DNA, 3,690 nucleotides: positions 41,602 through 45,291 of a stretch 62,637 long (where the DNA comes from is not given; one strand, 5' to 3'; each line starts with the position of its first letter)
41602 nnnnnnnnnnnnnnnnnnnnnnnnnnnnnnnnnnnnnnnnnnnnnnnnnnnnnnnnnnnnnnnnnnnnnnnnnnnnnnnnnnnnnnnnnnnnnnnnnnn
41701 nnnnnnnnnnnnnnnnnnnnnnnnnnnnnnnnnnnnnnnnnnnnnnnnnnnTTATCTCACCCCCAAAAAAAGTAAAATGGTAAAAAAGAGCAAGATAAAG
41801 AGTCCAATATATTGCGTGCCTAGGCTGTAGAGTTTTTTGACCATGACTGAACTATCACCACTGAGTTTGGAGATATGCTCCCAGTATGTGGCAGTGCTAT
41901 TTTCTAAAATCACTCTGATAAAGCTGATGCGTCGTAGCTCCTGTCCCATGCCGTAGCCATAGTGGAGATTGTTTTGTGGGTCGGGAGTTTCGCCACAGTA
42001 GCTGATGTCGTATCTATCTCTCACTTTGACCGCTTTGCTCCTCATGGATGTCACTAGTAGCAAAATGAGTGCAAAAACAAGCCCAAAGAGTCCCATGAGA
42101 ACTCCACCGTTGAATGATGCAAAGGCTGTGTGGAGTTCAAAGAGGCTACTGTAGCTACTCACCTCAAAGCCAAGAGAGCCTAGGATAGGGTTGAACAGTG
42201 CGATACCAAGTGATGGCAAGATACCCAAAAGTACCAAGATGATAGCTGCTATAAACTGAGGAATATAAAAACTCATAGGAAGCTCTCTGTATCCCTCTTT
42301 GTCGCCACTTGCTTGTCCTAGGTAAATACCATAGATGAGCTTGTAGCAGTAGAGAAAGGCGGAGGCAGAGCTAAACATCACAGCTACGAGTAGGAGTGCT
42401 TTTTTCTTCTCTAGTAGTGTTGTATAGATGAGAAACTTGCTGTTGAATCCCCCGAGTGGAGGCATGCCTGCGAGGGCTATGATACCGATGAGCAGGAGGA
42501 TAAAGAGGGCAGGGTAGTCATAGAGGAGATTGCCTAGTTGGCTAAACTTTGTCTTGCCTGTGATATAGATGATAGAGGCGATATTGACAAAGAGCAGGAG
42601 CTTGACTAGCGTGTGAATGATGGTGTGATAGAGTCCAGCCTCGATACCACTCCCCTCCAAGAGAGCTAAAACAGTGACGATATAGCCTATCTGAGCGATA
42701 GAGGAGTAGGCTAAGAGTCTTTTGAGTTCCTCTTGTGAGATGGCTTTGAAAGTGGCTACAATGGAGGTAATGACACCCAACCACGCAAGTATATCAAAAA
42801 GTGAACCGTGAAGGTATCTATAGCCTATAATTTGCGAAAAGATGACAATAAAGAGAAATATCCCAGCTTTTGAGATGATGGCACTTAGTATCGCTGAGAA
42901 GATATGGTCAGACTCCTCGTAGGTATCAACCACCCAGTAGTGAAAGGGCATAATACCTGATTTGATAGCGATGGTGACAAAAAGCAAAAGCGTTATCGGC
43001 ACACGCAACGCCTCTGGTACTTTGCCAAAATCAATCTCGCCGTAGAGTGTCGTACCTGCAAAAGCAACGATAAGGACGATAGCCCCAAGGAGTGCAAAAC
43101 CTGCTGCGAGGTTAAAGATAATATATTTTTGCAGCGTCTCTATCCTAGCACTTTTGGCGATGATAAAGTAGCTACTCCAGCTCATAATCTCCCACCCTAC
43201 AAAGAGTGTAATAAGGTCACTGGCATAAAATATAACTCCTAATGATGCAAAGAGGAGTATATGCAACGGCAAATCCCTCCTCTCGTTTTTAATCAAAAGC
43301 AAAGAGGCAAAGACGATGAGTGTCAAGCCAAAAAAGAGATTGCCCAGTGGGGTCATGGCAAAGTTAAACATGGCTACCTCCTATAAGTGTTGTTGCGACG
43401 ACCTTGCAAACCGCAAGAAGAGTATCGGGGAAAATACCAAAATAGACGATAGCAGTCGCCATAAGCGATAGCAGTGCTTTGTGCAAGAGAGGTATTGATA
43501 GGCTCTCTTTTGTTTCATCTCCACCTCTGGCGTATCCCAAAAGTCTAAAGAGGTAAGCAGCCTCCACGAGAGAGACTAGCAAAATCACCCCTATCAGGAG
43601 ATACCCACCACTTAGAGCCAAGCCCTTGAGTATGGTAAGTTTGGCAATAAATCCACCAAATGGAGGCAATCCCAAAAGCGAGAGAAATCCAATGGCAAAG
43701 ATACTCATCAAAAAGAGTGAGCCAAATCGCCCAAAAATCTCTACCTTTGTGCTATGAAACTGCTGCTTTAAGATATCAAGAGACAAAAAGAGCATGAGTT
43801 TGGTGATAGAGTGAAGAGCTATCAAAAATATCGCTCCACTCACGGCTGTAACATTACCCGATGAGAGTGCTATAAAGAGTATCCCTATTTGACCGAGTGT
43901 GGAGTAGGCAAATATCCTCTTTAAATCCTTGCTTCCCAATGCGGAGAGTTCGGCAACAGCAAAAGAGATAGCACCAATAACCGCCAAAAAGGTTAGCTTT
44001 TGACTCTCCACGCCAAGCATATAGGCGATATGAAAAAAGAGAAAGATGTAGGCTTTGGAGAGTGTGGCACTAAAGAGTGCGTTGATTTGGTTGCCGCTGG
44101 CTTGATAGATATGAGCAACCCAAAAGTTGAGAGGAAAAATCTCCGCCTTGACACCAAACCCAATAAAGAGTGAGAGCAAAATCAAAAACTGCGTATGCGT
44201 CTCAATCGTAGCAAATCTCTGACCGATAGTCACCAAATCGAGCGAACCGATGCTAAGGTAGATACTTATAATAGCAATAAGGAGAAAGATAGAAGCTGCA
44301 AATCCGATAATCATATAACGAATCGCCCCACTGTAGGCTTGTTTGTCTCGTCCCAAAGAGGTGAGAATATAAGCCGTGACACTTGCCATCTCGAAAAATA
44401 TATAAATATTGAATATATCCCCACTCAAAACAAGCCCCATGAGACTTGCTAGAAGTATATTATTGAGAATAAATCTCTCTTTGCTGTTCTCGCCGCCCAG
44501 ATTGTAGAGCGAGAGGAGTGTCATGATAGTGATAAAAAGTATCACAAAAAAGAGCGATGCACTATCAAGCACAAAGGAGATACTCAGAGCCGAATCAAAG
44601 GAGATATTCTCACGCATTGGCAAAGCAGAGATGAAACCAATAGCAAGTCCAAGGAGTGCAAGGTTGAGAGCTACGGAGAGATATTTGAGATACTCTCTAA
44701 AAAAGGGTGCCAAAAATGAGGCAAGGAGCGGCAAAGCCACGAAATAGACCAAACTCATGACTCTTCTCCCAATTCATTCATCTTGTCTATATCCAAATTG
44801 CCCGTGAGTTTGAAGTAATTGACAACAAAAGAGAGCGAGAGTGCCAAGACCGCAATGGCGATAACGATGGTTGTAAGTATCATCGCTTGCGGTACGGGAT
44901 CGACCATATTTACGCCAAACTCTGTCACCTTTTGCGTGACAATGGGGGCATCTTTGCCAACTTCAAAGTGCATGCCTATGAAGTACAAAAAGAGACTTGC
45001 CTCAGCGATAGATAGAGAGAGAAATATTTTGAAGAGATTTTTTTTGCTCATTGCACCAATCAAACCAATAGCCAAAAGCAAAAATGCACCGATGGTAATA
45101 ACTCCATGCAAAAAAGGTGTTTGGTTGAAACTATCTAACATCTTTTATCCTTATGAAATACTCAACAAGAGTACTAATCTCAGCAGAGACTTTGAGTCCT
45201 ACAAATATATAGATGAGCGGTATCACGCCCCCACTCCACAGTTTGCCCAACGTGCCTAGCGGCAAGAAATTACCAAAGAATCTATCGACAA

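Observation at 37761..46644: Mbx/Mbh-type 13-gene Mrp-antiporter + NuoBCDHI-like membrane oxidoreductase embedded in a glycogen/glycolysis locus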

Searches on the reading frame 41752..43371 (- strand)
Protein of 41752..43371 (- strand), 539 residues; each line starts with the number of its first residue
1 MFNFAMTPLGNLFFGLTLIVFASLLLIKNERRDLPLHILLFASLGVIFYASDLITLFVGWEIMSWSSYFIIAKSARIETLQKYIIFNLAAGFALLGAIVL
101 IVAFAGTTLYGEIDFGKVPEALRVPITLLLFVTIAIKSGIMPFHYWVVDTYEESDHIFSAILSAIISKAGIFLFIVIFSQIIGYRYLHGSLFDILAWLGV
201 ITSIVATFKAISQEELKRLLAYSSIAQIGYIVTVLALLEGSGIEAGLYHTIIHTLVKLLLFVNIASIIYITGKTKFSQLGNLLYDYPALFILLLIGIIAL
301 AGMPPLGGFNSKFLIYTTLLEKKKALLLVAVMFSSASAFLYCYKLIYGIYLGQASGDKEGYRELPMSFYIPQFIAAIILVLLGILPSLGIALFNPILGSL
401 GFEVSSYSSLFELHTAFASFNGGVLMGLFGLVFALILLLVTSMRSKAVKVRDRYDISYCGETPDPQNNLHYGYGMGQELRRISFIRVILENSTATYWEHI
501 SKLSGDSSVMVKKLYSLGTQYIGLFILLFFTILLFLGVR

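Call 3: search_protein_families(library=pfam, proteins=[window:41752-43371:-], max_evalue=0.01)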
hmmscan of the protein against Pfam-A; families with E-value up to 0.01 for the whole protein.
window:41752-43371:- (539 aa): 1 family
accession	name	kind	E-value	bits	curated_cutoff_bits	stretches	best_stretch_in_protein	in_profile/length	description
PF00361.26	Proton_antipo_M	-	1.8e-49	168.9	21.5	1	50-335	1-291/294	NADH:quinone oxidoreductase/Mrp antiporter, TM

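Call 6: search_protein_families(library=ncbifam, proteins=[window:41752-43371:-], max_evalue=0.001)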
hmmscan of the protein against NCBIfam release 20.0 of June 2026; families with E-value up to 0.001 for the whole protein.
window:41752-43371:- (539 aa): 74 families (the best 25 are shown)
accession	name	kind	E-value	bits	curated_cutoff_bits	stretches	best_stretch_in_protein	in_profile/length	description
NF006419.0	PRK08668.1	equivalog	5.1e-96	322.8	617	1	3-536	65-611/613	NADH dehydrogenase subunit M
NF009310.0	PRK12668.1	equivalog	5.8e-48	164.1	564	1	26-438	90-474/584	Na(+)/H(+) antiporter subunit D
NF009290.0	PRK12650.1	equivalog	1.1e-45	155.9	980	1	40-404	121-486/966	DUF4040 family protein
NF005086.0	PRK06521.1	equivalog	2.8e-45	155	667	1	39-489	121-599/669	hydrogenase 4 subunit B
TIGR01770.1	NDH_I_N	subfamily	6.8e-45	153.9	332.6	1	16-388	85-470/472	NADH-quinone oxidoreductase subunit NuoN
NF006240.0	PRK08376.1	subfamily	3.7e-44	151.5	662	1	37-388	127-494/521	putative monovalent cation/H+ antiporter subunit D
TIGR01972.1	NDH_I_M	subfamily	7.2e-43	147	263.8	1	17-394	92-476/486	NADH-quinone oxidoreductase subunit M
NF009306.0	PRK12663.1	equivalog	7.7e-43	147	542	1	34-388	108-469/498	Na+/H+ antiporter subunit D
NF006236.0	PRK08375.1-1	equivalog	4.8e-41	141.2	663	1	39-392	122-487/493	putative monovalent cation/H+ antiporter subunit D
NF006241.0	PRK08377.1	equivalog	2.1e-39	135.9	645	1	38-394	116-471/494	NADH dehydrogenase subunit N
NF004920.0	PRK06277.1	equivalog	4.9e-38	131.1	578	1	16-399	81-474/478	energy conserving hydrogenase EhbF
NF009308.0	PRK12665.1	equivalog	7.7e-38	130.3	585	1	35-344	119-429/531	Na+/H+ antiporter subunit D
NF009305.0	PRK12662.1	equivalog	1.8e-37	129.3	700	1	37-387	116-477/492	putative monovalent cation/H+ antiporter subunit D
NF005818.0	PRK07691.1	equivalog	2e-37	129.4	586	1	18-385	93-468/496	Na+/H+ antiporter subunit D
NF009287.0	PRK12647.1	equivalog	1.2e-36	126.6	937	1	15-450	89-527/773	putative monovalent cation/H+ antiporter subunit A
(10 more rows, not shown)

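Call 26: search_solved_structures(query=window:41752-43371:-, max_evalue=1e-10, show_alignments=1)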
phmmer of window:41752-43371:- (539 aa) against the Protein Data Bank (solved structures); distinct sequences matched with E-value up to 1e-10: 70 (the best 60 are shown).
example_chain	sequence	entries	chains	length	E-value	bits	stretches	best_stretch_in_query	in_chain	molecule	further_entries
6u8y_X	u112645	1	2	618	4.3e-54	187.5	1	38-455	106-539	NADH dehydrogenase subunit M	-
6cfw_H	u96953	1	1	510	1.2e-31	113.5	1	38-386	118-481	Monovalent cation/H+ antiporter subunit D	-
7d3u_A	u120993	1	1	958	1.6e-27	99.8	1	38-418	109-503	Monovalent Na+/H+ antiporter subunit A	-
7qru_A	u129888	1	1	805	1.9e-27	99.6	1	17-442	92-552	Na+/H+ antiporter subunit A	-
6u8y_H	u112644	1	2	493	2.9e-27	99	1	30-391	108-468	NADH dehydrogenase subunit N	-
7qru_D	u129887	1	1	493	3.5e-27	98.7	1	14-374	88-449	Na+/H+ antiporter subunit D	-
6z16_A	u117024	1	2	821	1.2e-25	93.6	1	19-439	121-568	Multisubunit Na+/H+ antiporter, A subunit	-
8qby_N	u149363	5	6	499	1.4e-24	90.1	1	31-389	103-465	NADH-quinone oxidoreductase subunit N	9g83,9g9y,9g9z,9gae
7d3u_D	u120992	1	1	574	2.6e-23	85.9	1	16-355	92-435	Monovalent Na+/H+ antiporter subunit D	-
6hum_F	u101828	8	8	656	6.4e-23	84.6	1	40-403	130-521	NADH dehydrogenase subunit 5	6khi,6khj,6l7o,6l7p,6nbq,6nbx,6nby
8e9g_N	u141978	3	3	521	2e-22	83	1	38-387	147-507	NADH-quinone oxidoreductase subunit N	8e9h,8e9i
6z16_D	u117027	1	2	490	1.9e-20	76.5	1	40-396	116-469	Multisubunit Na+/H+ antiporter, D subunit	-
7z0s_C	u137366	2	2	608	1.9e-19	73.2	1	34-383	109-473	Formate hydrogenlyase subunit 3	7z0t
6hum_B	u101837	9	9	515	6.2e-19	71.5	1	36-399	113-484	NAD(P)H-quinone oxidoreductase subunit 2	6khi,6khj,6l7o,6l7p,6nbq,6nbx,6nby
7aqq_L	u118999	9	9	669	9.4e-19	70.9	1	44-385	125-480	NADH-ubiquinone oxidoreductase chain 5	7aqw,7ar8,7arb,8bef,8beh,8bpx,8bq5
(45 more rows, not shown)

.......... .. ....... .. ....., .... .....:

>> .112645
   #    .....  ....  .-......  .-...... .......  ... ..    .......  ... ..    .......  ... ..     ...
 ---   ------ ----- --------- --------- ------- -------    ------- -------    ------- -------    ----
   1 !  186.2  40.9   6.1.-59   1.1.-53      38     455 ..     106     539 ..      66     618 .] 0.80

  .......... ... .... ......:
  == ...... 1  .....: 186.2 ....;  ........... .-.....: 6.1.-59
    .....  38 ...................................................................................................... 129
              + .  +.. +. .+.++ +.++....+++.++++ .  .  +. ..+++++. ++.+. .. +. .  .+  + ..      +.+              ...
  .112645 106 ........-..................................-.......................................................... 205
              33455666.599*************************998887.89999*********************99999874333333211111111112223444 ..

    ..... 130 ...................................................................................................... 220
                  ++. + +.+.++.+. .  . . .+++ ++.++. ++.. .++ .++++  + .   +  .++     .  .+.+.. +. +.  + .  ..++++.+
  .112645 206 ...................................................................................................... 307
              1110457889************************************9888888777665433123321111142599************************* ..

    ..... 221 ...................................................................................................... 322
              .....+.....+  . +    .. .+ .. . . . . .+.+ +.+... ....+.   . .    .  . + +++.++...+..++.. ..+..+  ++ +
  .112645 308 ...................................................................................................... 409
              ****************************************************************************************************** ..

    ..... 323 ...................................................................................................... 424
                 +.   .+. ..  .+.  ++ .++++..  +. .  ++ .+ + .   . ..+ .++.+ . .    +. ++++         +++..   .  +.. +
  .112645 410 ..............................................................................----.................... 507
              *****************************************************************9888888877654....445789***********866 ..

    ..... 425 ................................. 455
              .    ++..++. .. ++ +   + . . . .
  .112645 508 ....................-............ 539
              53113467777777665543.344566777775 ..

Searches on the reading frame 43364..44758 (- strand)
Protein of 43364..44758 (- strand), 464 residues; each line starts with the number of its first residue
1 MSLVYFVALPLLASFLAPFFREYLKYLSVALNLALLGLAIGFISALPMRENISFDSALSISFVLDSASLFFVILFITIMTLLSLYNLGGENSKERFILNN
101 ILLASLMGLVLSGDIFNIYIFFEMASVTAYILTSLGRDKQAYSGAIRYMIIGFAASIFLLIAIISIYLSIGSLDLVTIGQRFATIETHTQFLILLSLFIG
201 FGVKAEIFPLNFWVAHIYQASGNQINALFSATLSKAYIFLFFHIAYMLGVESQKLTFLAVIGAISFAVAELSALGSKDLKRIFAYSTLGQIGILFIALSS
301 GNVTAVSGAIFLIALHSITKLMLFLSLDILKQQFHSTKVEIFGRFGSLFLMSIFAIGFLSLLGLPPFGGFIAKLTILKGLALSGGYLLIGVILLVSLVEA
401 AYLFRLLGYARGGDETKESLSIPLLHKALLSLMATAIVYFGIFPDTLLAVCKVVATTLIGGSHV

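Call 3: search_protein_families(library=pfam, proteins=[window:43364-44758:-], max_evalue=0.01)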
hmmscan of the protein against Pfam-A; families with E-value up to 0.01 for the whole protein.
window:43364-44758:- (464 aa): 1 family
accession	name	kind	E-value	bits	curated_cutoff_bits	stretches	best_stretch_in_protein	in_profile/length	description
PF00361.26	Proton_antipo_M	-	2.7e-44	152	21.5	1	112-392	1-287/294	NADH:quinone oxidoreductase/Mrp antiporter, TM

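Call 6: search_protein_families(library=ncbifam, proteins=[window:43364-44758:-], max_evalue=0.001)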
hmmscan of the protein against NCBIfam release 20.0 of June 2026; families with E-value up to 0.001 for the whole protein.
window:43364-44758:- (464 aa): 71 families (the best 25 are shown)
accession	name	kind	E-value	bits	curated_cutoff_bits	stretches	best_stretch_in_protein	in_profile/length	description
NF006241.0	PRK08377.1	equivalog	1.2e-65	222.4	645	1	5-456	7-475/494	NADH dehydrogenase subunit N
NF009306.0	PRK12663.1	equivalog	1.8e-56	192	542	1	58-458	69-481/498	Na+/H+ antiporter subunit D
NF005818.0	PRK07691.1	equivalog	1e-47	163.3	586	1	53-459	64-484/496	Na+/H+ antiporter subunit D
NF006419.0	PRK08668.1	equivalog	9.3e-47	160.1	617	1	2-456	3-479/613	NADH dehydrogenase subunit M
TIGR01770.1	NDH_I_N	subfamily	3.5e-44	151.6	332.6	1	10-447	17-471/472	NADH-quinone oxidoreductase subunit NuoN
TIGR01972.1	NDH_I_M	subfamily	9.5e-44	149.9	263.8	1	5-453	3-477/486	NADH-quinone oxidoreductase subunit M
NF009305.0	PRK12662.1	equivalog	4.2e-41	141.2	700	1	66-459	78-491/492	putative monovalent cation/H+ antiporter subunit D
TIGR00944.1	2a6301s04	subfamily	3.5e-40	138.6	692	1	53-406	61-425/463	multicomponent K+/H+ antiporter, MrpD/PhaD subunit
NF009308.0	PRK12665.1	equivalog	4.3e-40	137.7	585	1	95-399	114-426/531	Na+/H+ antiporter subunit D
NF005140.0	PRK06589.1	equivalog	2.9e-37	128.6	470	1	4-432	17-467/489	putative monovalent cation/H+ antiporter subunit D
NF009287.0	PRK12647.1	equivalog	1.8e-36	126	937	1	55-446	65-469/773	putative monovalent cation/H+ antiporter subunit A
NF009309.0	PRK12666.1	equivalog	8.6e-36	123.7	476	1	53-406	67-453/529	monovalent cation/H+ antiporter subunit D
NF004442.0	PRK05777.1-5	equivalog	1.1e-34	120.3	523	1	55-454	64-477/483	NADH-quinone oxidoreductase subunit NuoN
NF004445.0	PRK05777.2-3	equivalog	4.7e-34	118.2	408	1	24-443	32-462/475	NADH-quinone oxidoreductase subunit NuoN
NF006236.0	PRK08375.1-1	equivalog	5.4e-34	118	663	1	57-455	71-492/493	putative monovalent cation/H+ antiporter subunit D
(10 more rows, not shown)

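Call 27: search_solved_structures(query=window:43364-44758:-, max_evalue=1e-10, show_alignments=0)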
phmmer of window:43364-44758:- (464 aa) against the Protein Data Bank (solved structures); distinct sequences matched with E-value up to 1e-10: 78 (the best 60 are shown).
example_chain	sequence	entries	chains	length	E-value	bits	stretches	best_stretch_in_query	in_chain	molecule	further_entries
6u8y_H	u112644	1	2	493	1.3e-46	163.2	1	6-446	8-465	NADH dehydrogenase subunit N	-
7qru_D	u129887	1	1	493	1.1e-30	110.8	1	46-417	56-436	Na+/H+ antiporter subunit D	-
6cfw_H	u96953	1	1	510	7e-27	98.3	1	68-445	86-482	Monovalent cation/H+ antiporter subunit D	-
6z16_D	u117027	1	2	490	1e-26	97.8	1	7-402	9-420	Multisubunit Na+/H+ antiporter, D subunit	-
7d3u_D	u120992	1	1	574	1.4e-23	87.4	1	3-405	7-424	Monovalent Na+/H+ antiporter subunit D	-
8qby_M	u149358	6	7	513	4.8e-23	85.6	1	58-447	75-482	NADH dehydrogenase subunit M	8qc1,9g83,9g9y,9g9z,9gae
6hum_F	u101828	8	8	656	1.3e-21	81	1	58-406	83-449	NADH dehydrogenase subunit 5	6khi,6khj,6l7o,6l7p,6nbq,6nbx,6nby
8e9g_L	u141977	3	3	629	1.6e-20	77.3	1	61-414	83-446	NADH-quinone oxidoreductase, L subunit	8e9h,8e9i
7z7r_L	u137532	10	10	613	2.6e-20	76.6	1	58-421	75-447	NADH dehydrogenase subunit L | NADH-quinone oxidoreductase subunit L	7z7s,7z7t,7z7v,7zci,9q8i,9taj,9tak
3rko_L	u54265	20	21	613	2.6e-20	76.6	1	58-421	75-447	NADH-QUINONE OXIDOREDUCTASE SUBUNIT L | Proton-translocating NADH-quinone oxidoreductase, chain L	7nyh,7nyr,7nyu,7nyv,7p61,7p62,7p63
6tjv_D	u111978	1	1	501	1.4e-19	74.2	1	5-448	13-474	NADH dehydrogenase subunit 4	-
6z16_A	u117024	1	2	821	3.1e-19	73.1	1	9-446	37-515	Multisubunit Na+/H+ antiporter, A subunit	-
8e9g_N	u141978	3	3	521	4e-19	72.7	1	94-453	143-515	NADH-quinone oxidoreductase subunit N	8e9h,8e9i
8e73_4M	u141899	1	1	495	5e-19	72.4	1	58-407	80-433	Nad4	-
7aqq_M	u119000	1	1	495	5.6e-19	72.2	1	62-418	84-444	NADH-ubiquinone oxidoreductase chain 4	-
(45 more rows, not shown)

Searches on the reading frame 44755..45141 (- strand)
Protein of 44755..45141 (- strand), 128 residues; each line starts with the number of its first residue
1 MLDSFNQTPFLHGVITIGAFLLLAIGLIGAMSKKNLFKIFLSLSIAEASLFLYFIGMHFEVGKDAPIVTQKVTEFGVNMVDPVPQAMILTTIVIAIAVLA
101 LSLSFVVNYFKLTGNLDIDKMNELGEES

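Call 3: search_protein_families(library=pfam, proteins=[window:44755-45141:-], max_evalue=0.01)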
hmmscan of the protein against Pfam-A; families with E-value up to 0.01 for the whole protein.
window:44755-45141:- (128 aa): 1 family
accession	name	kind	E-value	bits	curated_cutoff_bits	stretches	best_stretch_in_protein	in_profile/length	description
PF00420.29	Oxidored_q2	-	7.6e-19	67.7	26.1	1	16-124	3-93/95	NADH-ubiquinone/plastoquinone oxidoreductase chain 4L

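Call 6: search_protein_families(library=ncbifam, proteins=[window:44755-45141:-], max_evalue=0.001)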
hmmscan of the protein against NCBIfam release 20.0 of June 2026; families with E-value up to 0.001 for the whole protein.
window:44755-45141:- (128 aa): 19 families
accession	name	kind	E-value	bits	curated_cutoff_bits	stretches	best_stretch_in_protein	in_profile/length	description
NF006250.0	PRK08388.1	equivalog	1e-18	67.9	137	1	17-124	7-117/119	putative monovalent cation/H+ antiporter subunit C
NF005621.0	PRK07375.1-6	equivalog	3.4e-18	65.6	126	1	18-125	13-117/120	putative monovalent cation/H+ antiporter subunit C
NF005623.0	PRK07375.2-2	equivalog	2.3e-17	63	81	1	19-108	6-89/93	putative monovalent cation/H+ antiporter subunit C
NF005620.0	PRK07375.1-5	equivalog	1.7e-15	57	91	1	19-122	8-108/113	putative monovalent cation/H+ antiporter subunit C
NF005624.0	PRK07375.2-3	equivalog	3.8e-13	49.5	95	1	17-109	9-97/105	cation:proton antiporter subunit C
NF009302.0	PRK12659.1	equivalog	1.4e-12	47.6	154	1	30-124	19-113/117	Na+/H+ antiporter subunit C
NF006372.0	PRK08600.1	equivalog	4.7e-12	46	127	1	17-123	7-108/113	Na(+)/H(+) antiporter subunit C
NF006573.0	PRK09094.1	equivalog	2e-11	43.9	105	1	20-121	10-110/114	Na+/H+ antiporter subunit C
NF009303.0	PRK12660.1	subfamily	2.5e-11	43.5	132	1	16-122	8-108/114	putative monovalent cation/H+ antiporter subunit C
NF005929.0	PRK07946.1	equivalog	3.3e-11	43.2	157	1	14-119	8-107/204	Na(+)/H(+) antiporter subunit C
TIGR00941.1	2a6301s03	subfamily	7.2e-11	42.6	161.2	1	17-118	7-103/104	multicomponent Na+:H+ antiporter, MnhC subunit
NF005618.0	PRK07375.1-3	equivalog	1.5e-09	38.1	107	1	17-117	10-111/119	putative monovalent cation/H+ antiporter subunit C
NF009301.0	PRK12658.1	equivalog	1.7e-09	37.5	156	1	17-123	9-112/125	Na+/H+ antiporter subunit C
NF005619.0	PRK07375.1-4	equivalog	5.9e-08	33.1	145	1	12-121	2-107/111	Na+/H+ antiporter subunit C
NF009304.0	PRK12661.1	equivalog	4.3e-07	30.1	152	1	65-124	82-138/140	putative monovalent cation/H+ antiporter subunit C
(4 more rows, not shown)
